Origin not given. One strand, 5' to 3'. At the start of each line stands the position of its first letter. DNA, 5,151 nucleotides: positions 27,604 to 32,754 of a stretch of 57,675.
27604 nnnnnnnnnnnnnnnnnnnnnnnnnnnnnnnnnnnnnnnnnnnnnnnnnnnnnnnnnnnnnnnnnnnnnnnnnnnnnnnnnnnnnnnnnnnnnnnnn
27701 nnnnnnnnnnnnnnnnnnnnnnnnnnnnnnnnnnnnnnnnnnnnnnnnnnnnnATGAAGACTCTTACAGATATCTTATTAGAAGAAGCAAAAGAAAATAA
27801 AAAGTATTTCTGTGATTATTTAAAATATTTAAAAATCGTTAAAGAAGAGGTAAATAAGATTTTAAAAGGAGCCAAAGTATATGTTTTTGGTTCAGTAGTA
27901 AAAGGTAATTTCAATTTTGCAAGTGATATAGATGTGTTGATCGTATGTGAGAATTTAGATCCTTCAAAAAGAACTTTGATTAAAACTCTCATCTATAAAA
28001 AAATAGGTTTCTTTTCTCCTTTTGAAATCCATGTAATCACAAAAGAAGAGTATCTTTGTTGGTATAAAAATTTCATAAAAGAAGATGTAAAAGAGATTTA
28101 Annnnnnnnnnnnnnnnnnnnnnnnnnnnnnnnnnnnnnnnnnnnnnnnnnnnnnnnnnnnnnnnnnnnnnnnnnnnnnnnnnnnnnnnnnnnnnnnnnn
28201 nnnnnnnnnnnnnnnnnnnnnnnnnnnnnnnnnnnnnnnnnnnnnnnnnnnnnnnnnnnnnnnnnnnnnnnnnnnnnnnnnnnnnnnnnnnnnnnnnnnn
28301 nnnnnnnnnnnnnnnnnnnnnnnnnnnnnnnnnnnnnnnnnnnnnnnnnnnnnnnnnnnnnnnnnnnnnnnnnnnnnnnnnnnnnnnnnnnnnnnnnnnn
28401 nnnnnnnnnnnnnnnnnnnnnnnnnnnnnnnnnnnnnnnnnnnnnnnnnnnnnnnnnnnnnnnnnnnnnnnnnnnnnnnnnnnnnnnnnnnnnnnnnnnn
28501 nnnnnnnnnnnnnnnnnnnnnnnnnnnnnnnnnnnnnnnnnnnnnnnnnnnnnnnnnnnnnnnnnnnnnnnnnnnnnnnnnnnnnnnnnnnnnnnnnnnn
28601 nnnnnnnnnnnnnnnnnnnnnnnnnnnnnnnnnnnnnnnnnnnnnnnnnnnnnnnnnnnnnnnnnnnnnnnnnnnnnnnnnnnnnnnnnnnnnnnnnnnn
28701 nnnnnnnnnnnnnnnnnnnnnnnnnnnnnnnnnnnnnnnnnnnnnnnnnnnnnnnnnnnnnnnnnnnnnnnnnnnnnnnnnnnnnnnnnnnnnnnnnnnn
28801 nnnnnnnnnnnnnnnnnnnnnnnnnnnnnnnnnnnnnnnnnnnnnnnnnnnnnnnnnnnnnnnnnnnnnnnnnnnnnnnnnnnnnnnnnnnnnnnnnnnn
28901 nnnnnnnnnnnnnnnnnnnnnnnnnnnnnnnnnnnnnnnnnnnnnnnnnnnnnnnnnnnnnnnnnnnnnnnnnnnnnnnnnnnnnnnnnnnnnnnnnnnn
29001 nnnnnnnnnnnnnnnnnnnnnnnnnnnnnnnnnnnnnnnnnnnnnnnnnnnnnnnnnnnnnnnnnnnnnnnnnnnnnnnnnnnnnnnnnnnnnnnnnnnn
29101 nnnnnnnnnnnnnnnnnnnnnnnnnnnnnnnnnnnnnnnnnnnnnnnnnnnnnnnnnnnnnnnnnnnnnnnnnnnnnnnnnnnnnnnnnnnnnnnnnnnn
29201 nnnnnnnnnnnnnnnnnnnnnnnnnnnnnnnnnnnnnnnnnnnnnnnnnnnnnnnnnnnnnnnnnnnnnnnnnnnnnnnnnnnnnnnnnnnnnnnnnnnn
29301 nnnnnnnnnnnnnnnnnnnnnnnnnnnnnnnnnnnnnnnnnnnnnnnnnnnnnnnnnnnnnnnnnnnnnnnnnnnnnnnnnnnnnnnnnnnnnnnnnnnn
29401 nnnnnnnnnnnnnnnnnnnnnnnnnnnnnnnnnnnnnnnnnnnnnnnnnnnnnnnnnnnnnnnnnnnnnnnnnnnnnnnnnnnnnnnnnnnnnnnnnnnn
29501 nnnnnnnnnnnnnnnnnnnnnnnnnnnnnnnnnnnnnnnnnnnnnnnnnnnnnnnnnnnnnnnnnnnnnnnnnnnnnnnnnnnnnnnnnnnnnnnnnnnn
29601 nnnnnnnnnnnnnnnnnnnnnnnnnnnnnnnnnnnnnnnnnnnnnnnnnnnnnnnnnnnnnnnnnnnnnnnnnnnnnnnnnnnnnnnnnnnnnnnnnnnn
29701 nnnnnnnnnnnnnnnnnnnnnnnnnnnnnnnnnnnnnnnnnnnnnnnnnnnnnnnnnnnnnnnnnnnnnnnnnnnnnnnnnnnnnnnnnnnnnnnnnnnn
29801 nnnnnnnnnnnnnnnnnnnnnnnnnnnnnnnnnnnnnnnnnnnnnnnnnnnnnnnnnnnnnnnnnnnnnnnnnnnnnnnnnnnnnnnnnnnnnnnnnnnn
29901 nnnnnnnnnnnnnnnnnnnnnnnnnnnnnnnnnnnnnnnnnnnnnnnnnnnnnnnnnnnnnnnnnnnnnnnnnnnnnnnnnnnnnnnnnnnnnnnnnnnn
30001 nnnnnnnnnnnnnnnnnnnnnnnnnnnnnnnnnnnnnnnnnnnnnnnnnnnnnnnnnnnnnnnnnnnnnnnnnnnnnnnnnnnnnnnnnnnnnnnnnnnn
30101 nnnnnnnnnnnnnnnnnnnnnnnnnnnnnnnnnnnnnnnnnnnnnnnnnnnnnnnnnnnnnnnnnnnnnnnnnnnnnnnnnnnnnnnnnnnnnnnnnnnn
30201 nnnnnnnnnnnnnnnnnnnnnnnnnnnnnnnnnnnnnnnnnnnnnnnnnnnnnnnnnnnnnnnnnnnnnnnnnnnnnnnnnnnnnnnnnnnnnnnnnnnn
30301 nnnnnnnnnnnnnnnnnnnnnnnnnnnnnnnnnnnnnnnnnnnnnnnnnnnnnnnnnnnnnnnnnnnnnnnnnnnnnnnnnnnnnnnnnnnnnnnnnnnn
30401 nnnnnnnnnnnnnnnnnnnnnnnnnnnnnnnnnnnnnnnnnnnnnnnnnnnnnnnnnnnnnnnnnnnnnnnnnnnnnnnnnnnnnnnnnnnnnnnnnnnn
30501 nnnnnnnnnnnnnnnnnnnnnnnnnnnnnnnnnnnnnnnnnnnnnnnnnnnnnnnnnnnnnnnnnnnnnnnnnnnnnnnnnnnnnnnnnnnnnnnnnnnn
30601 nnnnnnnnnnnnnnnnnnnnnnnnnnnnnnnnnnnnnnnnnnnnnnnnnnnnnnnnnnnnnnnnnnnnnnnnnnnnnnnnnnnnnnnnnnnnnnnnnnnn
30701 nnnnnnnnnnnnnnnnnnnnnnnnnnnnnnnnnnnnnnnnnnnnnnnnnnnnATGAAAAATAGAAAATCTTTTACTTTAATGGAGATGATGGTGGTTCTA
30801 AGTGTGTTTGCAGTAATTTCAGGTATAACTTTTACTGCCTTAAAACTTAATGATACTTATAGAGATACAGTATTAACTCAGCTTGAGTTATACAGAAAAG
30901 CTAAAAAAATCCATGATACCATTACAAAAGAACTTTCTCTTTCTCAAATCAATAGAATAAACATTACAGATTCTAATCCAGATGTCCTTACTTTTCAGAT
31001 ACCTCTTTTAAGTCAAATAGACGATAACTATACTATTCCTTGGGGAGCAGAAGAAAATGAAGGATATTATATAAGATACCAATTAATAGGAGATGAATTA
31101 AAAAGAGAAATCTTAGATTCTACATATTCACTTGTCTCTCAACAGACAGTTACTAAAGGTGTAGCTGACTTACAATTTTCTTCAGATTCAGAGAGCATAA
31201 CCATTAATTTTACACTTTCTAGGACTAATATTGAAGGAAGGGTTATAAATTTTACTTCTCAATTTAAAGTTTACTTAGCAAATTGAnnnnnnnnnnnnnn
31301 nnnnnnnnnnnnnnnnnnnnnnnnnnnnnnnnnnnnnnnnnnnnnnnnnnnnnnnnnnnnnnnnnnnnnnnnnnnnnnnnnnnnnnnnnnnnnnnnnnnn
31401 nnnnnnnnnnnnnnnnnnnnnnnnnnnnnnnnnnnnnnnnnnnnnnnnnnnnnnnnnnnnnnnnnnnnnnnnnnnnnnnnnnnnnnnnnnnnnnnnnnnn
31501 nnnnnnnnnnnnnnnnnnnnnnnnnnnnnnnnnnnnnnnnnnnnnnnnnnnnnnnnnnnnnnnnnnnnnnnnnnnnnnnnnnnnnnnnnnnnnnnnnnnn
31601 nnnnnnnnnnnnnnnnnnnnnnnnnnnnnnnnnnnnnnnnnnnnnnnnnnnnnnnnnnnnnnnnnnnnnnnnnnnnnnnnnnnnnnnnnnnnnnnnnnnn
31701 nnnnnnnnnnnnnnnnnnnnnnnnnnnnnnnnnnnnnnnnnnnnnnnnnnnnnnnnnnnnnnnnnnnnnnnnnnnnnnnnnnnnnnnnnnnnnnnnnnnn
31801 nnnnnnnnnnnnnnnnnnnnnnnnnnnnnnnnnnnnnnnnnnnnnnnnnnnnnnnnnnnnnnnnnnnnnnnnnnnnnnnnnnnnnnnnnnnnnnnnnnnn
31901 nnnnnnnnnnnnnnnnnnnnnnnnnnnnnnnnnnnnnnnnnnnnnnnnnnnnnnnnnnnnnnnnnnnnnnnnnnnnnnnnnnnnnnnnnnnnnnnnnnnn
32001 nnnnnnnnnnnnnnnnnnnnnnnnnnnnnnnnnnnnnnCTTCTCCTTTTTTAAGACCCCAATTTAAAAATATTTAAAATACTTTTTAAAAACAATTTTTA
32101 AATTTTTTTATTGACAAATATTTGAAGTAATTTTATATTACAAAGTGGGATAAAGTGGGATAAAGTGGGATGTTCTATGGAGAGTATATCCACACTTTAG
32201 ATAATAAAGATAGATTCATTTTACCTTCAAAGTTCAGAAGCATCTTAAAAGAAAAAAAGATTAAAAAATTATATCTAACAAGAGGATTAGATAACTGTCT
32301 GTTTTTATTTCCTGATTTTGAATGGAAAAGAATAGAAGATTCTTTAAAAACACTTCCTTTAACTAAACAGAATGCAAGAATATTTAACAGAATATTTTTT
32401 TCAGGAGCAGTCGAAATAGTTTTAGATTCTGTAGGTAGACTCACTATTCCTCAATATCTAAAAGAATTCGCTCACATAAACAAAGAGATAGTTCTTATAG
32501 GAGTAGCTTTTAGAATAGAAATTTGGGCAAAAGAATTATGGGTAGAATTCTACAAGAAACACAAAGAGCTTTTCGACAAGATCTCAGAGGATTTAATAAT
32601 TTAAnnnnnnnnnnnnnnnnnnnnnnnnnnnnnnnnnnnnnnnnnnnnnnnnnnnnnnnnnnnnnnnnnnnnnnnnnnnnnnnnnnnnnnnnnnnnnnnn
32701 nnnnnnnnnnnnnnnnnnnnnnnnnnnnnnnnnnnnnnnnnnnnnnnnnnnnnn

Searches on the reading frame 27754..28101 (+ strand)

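Call 6: search_protein_families(library=pfam, proteins=[window:27754-28101:+], max_evalue=0.01)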
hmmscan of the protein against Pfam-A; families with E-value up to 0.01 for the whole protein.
window:27754-28101:+ (115 aa): 4 families
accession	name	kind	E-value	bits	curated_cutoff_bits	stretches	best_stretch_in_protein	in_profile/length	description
PF01909.29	NTP_transf_2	-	3.7e-12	46.9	21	1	27-107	2-84/93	Nucleotidyltransferase domain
PF18765.7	Polbeta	-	1.1e-07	32.4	26.9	1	40-83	14-58/93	Polymerase beta, Nucleotidyltransferase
PF22600.2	MTPAP-like_central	-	1.4e-05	25.6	27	1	11-70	11-70/139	Poly(A) RNA polymerase, mitochondrial-like, central palm domain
PF14792.12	DNA_pol_B_palm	-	0.0013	19.4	25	1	26-78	11-65/113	DNA polymerase beta palm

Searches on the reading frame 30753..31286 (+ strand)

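Call 9: search_protein_families(library=pfam, proteins=[window:30753-31286:+], max_evalue=0.0001)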
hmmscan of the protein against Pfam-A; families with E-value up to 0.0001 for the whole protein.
window:30753-31286:+ (177 aa): 1 family
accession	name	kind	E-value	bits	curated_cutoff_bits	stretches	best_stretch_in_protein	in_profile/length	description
PF07963.17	N_methyl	-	3.6e-07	29.9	21.2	1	1-26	1-26/27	Prokaryotic N-terminal methylation motif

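Call 79: search_protein_families(library=ncbifam, proteins=[window:30753-31286:+], max_evalue=0.001)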
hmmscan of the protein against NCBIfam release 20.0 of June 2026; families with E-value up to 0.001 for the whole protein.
window:30753-31286:+ (177 aa): 4 families
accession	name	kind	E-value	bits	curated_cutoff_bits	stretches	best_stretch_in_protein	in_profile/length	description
TIGR02599.1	TIGR02599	subfamily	2.4e-05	23.8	256.5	1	6-68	1-63/361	Verru_Chthon cassette protein C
NF041013.1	T4P_ComGE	equivalog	4.5e-05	23.5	49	1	2-63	1-62/83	competence type IV pilus minor pilin ComGE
NF007862.0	PRK10574.1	equivalog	5e-05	23.5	138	1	1-30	1-30/145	prepilin peptidase-dependent pilin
TIGR02532.1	IV_pilin_GFxxxE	domain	0.0002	21.1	16.3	1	7-26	4-23/24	prepilin-type N-terminal cleavage/methylation domain-containing protein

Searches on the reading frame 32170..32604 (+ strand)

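Call 9: search_protein_families(library=pfam, proteins=[window:32170-32604:+], max_evalue=0.0001)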
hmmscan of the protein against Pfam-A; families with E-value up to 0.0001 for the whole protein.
window:32170-32604:+ (144 aa): 1 family
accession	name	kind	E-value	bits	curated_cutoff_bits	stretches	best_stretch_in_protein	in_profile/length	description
PF02381.23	MraZ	-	6e-33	113.1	23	2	1-74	1-71/72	MraZ protein, putative antitoxin-like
